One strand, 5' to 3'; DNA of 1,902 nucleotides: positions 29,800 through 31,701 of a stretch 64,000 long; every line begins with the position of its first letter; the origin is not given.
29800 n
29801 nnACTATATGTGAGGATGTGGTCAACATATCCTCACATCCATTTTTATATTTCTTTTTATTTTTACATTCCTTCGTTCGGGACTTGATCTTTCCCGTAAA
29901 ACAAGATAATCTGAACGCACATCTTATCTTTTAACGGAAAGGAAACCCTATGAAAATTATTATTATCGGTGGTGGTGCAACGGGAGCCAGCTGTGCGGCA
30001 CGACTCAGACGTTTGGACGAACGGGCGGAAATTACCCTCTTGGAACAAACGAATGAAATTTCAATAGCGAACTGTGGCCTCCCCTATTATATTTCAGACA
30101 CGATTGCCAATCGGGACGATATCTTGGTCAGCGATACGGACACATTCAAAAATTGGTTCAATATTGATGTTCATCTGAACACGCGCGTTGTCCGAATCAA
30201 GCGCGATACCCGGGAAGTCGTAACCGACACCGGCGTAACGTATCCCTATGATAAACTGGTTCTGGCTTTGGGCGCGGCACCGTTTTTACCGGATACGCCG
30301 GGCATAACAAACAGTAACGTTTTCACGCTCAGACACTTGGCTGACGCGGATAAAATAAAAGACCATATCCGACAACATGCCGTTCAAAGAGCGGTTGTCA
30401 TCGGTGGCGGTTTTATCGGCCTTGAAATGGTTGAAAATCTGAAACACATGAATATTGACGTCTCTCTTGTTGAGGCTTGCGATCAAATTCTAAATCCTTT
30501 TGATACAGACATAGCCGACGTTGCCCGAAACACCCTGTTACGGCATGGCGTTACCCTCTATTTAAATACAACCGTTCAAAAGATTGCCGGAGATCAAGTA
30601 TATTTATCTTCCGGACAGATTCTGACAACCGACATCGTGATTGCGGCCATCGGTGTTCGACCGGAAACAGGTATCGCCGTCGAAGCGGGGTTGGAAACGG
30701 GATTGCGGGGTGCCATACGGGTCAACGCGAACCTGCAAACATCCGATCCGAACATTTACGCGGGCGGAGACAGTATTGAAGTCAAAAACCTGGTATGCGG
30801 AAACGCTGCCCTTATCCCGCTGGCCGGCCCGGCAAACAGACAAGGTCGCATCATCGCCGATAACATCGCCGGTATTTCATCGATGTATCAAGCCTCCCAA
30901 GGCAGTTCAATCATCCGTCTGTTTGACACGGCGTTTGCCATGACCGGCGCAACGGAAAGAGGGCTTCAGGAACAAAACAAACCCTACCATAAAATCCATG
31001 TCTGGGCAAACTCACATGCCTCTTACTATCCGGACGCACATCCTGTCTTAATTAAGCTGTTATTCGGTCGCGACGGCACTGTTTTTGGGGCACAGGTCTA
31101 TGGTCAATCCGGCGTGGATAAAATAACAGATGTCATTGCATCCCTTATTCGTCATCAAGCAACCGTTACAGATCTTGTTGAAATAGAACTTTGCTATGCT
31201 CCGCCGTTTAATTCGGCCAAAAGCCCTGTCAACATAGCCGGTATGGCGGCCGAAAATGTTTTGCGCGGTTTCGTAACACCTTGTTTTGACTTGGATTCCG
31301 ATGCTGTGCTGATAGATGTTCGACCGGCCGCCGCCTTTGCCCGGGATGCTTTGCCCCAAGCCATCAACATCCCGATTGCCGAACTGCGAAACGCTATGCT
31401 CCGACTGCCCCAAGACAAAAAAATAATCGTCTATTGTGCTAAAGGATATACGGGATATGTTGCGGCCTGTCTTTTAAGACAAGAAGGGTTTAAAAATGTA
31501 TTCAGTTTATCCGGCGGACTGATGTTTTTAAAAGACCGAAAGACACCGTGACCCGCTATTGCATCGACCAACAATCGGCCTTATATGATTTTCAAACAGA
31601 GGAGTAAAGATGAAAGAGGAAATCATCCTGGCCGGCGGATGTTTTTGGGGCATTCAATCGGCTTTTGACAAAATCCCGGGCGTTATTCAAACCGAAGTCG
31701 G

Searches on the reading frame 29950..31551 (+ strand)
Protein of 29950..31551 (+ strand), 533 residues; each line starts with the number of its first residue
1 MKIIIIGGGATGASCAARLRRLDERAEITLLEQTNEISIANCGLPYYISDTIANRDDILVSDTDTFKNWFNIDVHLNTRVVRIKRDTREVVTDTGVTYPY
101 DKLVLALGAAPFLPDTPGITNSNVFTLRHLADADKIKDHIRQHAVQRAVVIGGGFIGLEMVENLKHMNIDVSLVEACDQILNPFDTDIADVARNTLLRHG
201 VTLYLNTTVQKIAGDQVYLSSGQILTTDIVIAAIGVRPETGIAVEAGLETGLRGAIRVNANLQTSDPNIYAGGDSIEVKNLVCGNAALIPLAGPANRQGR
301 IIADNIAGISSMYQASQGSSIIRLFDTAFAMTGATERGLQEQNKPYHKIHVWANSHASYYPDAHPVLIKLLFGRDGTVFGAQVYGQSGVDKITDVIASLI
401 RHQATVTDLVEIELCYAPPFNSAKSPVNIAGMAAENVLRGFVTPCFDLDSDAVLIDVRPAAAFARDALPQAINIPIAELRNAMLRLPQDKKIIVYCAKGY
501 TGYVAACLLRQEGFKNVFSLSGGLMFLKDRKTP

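Call 27: find_encoding_contigs(protein=window:29950-31551:+, flank=10000, max_places=1)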
Protein window:29950-31551:+ (533 aa): 3 contigs read that carry it; 1 place shown.
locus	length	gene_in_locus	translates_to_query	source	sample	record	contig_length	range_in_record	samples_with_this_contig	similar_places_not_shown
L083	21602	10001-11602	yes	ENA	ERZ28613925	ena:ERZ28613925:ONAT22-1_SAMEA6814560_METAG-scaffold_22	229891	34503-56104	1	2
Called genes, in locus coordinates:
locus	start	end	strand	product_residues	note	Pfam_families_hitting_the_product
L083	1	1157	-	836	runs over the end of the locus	PF02861:Clp_N, PF23569:NBD_SMAX1 (weak), PF00004:AAA, PF17871:AAA_lid_9, PF00004:AAA, PF07724:AAA_2, PF07728:AAA_5, PF10431:ClpB_D2-small, +8 more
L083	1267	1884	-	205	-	PF12682:Flavodoxin_4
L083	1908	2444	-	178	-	PF02525:Flavodoxin_2, PF03358:FMN_red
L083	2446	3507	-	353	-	PF02627:CMD, PF07883:Cupin_2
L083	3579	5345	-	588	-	PF13292:DXP_synthase_N, PF00676:E1_dh, PF13292:DXP_synthase_N (weak), PF02779:Transket_pyr, PF02780:Transketolase_C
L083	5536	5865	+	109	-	PF03819:MazG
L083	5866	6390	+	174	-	-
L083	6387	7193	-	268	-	PF02535:Zip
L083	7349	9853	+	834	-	PF00133:tRNA-synt_1, PF09334:tRNA-synt_1g, PF13603:tRNA-synt_1_2, PF00133:tRNA-synt_1 (weak), PF08264:Anticodon_1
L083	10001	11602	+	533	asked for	PF01266:DAO (faint), PF03486:HI0933_like (faint), PF05834:Lycopene_cycl (faint), PF07992:Pyr_redox_2, PF13738:Pyr_redox_3, PF00070:Pyr_redox, PF02852:Pyr_redox_dim, PF00581:Rhodanese, +2 more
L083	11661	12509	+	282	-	PF01625:PMSR, PF01641:SelR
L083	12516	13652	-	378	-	PF01663:Phosphodiest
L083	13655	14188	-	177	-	PF13302:Acetyltransf_3, PF13420:Acetyltransf_4, PF00583:Acetyltransf_1, PF13508:Acetyltransf_7, PF08445:FR47 (weak)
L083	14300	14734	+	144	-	PF01467:CTP_transf_like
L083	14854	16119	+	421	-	-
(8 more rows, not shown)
